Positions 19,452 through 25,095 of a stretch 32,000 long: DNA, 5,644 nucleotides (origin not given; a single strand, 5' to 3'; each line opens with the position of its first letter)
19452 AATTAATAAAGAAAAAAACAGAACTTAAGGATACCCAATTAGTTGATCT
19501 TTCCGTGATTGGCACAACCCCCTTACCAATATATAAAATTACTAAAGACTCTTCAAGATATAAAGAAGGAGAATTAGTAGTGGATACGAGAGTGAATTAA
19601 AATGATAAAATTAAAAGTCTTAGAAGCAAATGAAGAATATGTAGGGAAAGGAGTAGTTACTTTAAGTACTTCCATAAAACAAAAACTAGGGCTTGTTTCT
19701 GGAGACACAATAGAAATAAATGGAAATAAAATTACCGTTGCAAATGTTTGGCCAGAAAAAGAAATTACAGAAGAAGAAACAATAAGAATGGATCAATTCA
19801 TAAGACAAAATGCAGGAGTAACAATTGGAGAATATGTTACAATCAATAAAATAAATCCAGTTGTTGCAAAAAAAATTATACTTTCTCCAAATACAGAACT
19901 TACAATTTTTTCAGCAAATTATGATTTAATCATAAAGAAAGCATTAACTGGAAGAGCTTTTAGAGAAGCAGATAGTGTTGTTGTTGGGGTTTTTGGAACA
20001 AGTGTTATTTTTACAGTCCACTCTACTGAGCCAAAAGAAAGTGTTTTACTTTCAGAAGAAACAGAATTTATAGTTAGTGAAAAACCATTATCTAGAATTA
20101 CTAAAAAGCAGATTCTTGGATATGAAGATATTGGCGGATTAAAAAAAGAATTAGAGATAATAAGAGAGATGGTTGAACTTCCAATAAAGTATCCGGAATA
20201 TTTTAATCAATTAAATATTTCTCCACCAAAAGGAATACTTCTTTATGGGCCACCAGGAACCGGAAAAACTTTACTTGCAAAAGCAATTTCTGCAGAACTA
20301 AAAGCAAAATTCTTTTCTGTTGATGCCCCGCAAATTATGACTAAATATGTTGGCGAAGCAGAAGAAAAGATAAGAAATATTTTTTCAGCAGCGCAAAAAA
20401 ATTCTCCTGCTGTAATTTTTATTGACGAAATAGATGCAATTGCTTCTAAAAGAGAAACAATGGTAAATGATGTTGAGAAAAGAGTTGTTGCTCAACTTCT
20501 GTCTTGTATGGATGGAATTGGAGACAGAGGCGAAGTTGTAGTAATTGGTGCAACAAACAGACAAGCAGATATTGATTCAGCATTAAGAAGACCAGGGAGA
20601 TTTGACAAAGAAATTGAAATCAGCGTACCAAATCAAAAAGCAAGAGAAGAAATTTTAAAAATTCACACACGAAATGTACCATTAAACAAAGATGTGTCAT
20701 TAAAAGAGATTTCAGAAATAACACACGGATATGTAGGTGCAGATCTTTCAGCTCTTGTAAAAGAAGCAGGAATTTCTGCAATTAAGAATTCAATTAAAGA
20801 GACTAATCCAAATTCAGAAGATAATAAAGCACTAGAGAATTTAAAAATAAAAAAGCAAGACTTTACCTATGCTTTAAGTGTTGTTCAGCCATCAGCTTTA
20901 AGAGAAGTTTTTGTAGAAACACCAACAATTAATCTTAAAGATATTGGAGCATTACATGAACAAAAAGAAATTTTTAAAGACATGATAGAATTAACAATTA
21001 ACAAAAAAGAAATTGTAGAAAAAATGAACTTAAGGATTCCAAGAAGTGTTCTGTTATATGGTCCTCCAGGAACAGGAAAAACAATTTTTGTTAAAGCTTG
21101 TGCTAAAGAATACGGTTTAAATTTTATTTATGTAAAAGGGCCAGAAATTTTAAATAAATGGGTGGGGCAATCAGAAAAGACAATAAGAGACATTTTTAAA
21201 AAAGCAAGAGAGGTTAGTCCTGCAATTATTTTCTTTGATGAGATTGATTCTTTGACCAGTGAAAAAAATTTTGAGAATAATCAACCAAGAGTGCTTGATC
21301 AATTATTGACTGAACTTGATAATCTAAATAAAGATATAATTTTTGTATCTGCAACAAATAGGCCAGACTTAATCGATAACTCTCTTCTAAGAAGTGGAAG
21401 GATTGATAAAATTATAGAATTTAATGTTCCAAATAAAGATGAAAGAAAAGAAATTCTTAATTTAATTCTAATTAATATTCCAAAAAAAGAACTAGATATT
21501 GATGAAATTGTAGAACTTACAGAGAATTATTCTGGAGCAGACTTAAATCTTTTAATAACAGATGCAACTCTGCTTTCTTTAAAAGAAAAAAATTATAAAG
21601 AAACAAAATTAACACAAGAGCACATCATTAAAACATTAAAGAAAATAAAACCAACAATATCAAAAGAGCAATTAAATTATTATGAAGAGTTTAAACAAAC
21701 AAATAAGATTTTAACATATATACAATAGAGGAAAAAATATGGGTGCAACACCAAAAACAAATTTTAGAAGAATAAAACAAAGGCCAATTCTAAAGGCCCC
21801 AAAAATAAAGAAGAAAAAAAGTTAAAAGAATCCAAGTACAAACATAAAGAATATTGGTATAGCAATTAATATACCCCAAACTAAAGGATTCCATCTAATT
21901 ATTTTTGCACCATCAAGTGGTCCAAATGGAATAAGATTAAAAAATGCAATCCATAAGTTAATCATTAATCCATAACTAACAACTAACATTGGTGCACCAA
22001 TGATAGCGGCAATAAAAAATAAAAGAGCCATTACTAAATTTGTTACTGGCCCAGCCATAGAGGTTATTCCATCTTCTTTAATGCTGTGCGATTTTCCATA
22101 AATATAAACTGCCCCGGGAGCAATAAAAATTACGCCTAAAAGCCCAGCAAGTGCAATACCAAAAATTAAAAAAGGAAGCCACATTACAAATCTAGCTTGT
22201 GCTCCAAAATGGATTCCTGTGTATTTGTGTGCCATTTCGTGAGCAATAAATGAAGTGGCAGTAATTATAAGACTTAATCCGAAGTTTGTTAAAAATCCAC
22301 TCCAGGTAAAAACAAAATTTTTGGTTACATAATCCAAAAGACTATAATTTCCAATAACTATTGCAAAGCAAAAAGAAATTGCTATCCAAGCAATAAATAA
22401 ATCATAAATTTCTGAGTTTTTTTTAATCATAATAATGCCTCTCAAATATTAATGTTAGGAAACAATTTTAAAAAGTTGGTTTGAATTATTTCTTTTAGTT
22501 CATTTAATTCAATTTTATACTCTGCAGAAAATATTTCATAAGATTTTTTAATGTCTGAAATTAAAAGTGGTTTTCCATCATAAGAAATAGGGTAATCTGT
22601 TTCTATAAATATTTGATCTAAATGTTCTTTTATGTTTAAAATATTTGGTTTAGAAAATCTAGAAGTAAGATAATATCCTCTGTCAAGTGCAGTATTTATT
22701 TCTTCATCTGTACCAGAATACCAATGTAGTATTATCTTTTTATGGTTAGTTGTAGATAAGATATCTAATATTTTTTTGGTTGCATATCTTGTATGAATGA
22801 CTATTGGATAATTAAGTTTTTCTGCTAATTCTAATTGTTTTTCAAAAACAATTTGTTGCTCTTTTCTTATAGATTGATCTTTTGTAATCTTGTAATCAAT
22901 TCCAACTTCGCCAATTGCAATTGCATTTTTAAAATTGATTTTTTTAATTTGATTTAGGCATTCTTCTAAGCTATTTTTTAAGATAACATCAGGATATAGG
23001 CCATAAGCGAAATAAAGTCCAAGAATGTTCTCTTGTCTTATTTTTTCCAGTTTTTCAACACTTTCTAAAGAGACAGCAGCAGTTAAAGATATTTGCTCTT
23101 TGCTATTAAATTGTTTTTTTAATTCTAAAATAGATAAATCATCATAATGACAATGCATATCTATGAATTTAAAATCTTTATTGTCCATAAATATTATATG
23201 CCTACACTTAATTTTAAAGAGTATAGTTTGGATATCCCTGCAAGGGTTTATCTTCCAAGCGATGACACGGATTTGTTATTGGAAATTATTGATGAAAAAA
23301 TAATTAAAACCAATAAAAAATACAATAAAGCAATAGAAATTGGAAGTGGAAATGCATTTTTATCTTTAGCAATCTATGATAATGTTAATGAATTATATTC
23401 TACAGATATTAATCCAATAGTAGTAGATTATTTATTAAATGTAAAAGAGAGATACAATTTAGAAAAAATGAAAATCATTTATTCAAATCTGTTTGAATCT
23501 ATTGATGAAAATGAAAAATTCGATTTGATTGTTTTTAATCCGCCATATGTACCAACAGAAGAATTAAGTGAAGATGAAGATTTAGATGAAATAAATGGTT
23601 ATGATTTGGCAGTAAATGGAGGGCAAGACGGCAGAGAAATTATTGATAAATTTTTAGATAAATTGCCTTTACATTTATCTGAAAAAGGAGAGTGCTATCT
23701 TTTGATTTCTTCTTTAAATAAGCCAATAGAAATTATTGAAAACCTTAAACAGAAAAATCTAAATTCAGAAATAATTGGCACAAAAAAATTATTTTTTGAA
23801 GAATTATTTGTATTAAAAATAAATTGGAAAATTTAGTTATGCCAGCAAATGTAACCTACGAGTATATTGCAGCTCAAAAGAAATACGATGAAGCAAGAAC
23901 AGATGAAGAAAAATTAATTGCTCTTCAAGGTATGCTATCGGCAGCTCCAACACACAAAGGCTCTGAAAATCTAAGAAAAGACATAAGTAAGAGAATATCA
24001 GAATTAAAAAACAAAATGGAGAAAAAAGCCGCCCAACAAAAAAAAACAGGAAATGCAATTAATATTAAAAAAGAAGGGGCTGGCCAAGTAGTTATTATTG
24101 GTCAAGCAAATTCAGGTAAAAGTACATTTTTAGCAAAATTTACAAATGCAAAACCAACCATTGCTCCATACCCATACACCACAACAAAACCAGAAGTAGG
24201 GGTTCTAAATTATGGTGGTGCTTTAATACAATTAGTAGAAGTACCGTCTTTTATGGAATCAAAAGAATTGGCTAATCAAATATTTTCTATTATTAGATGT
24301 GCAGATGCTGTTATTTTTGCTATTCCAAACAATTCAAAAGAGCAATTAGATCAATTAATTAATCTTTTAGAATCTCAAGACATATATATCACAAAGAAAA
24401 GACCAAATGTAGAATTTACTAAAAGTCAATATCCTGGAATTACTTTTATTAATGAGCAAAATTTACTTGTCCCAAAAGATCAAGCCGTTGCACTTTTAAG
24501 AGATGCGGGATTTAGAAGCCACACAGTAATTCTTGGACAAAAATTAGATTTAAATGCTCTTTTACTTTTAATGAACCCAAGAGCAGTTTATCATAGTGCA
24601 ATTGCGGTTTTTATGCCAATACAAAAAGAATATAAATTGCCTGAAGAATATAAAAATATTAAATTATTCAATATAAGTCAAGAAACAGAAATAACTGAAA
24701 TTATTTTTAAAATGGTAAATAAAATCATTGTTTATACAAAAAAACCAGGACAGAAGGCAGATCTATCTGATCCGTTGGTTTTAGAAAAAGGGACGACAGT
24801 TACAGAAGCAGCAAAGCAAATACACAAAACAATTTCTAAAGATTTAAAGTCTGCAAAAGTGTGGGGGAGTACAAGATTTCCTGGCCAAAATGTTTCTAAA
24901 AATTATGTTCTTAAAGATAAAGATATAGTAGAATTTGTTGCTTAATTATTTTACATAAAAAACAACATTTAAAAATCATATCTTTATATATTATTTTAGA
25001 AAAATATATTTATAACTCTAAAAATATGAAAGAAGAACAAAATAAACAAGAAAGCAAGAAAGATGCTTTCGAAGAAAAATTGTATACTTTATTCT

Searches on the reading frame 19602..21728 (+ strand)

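Call 5: search_protein_families(library=pfam, proteins=[window:19602-21728:+], max_evalue=0.001)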
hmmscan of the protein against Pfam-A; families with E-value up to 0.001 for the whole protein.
window:19602-21728:+ (708 aa): 48 families (the best 25 are shown)
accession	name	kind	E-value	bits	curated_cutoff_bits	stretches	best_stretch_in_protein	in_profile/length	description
PF00004.35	AAA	-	1.8e-89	297.4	21.2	2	212-341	1-130/131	ATPase family associated with various cellular activities (AAA)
PF17862.7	AAA_lid_3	-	1.2e-24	85.9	27.2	2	364-401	1-38/45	AAA+ lid domain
PF02359.24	CDC48_N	-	2.9e-23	82.3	35.1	1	3-85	1-84/85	Cell division protein 48 (CDC48), N-terminal domain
PF05496.18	RuvB_N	-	4.3e-15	56.3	27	2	211-329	35-150/159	Holliday junction DNA helicase RuvB P-loop domain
PF13191.12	AAA_16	-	2.5e-14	54.6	32.6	2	201-313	16-135/167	AAA ATPase domain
PF07728.20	AAA_5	-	1.1e-13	51.8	22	2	212-283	2-81/139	AAA domain (dynein-related subfamily)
PF13173.12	AAA_14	-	1.7e-13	51.1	27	2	482-555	4-75/129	AAA domain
PF13401.12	AAA_22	-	1.1e-11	45.6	27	0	212-246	8-45/130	AAA domain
PF20720.3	nSTAND3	-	5.6e-10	39.6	27.2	1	212-312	20-104/155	Novel STAND NTPase 3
PF07724.20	AAA_2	-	6e-10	39.8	27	1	212-305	6-101/166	AAA domain (Cdc48 subfamily)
PF00910.28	RNA_helicase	-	2.4e-09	38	21.5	0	212-283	1-64/105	RNA helicase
PF02933.23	CDC48_2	-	3.2e-09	36.7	22.4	1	110-162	9-61/64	Cell division protein 48 (CDC48), domain 2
PF13671.12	AAA_33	-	3.4e-09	37.6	27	1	212-330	2-90/143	AAA domain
PF13479.12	AAA_24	-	7.7e-09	36.1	27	0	212-282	5-78/195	AAA domain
PF06068.19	TIP49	-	3.1e-08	33.6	23.8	0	210-254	51-97/347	TIP49 P-loop domain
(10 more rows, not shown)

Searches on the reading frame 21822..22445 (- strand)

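Call 5: search_protein_families(library=pfam, proteins=[window:21822-22445:-], max_evalue=0.001)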
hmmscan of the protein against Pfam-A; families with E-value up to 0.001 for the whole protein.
window:21822-22445:- (207 aa): 1 family
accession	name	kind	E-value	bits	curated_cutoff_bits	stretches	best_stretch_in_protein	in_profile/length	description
PF02163.28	Peptidase_M50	-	1.5e-09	37.9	27.2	2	156-184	163-191/221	Peptidase family M50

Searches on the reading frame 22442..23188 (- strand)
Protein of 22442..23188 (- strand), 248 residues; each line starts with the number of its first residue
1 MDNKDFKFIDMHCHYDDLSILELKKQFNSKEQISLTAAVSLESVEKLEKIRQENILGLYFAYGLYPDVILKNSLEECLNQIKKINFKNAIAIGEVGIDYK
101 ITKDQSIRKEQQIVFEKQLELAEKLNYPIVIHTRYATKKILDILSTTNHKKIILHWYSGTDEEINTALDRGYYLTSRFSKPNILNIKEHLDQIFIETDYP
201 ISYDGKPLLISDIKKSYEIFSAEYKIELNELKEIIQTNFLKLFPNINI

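Call 5: search_protein_families(library=pfam, proteins=[window:22442-23188:-], max_evalue=0.001)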
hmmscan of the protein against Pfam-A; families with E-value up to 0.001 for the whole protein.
window:22442-23188:- (248 aa): 1 family
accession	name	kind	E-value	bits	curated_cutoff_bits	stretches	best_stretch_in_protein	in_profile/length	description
PF01026.27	TatD_DNase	-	1e-41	143.5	27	1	9-243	1-252/253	TatD related DNase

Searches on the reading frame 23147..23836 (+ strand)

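Call 5: search_protein_families(library=pfam, proteins=[window:23147-23836:+], max_evalue=0.001)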
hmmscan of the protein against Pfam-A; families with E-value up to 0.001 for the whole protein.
window:23147-23836:+ (229 aa): 3 families
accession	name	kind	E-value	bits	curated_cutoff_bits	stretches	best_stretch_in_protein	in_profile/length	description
PF05175.20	MTS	-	2.4e-09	37.5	23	1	41-137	20-111/170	Methyltransferase small domain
PF07669.17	Eco57I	-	3.1e-06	27.8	25.3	1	61-173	11-120/171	Eco57I restriction-modification methylase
PF13847.12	Methyltransf_31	-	7.2e-06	26.2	27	1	57-154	2-82/145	Methyltransferase domain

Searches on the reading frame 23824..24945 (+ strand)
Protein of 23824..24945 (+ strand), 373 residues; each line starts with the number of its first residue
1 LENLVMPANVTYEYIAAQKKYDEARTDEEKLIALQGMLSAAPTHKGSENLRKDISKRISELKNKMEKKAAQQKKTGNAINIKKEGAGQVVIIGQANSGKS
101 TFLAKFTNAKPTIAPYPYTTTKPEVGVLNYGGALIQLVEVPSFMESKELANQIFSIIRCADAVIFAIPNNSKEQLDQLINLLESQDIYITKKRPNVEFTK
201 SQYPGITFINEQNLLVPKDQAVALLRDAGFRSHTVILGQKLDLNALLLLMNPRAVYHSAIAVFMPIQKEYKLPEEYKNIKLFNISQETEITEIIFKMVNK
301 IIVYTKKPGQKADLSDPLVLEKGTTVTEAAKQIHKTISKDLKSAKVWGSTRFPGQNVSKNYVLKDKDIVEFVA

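Call 4: search_protein_families(library=pfam, proteins=[window:23824-24945:+], max_evalue=0.01)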
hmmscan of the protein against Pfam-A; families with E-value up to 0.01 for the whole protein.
window:23824-24945:+ (373 aa): 6 families
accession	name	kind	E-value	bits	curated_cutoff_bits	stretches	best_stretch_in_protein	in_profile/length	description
PF01926.29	MMR_HSR1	-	9e-16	58.4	21.9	1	88-184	1-102/113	50S ribosome-binding GTPase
PF02824.27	TGS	-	1e-13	51.5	22.2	1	301-372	1-59/60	TGS domain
PF02421.24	FeoB_N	-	3.4e-06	27.1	27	1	88-143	2-57/156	Ferrous iron transport protein B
PF13401.12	AAA_22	-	0.00029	21.6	27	1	84-185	3-82/130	AAA domain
PF24531.2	ANC1_spectrin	-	0.0019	19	27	1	9-66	22-79/95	Nuclear anchorage protein 1, spectrin repeat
PF06071.19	YchF-GTPase_C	-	0.0092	16.5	27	0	320-352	17-49/84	Protein of unknown function (DUF933)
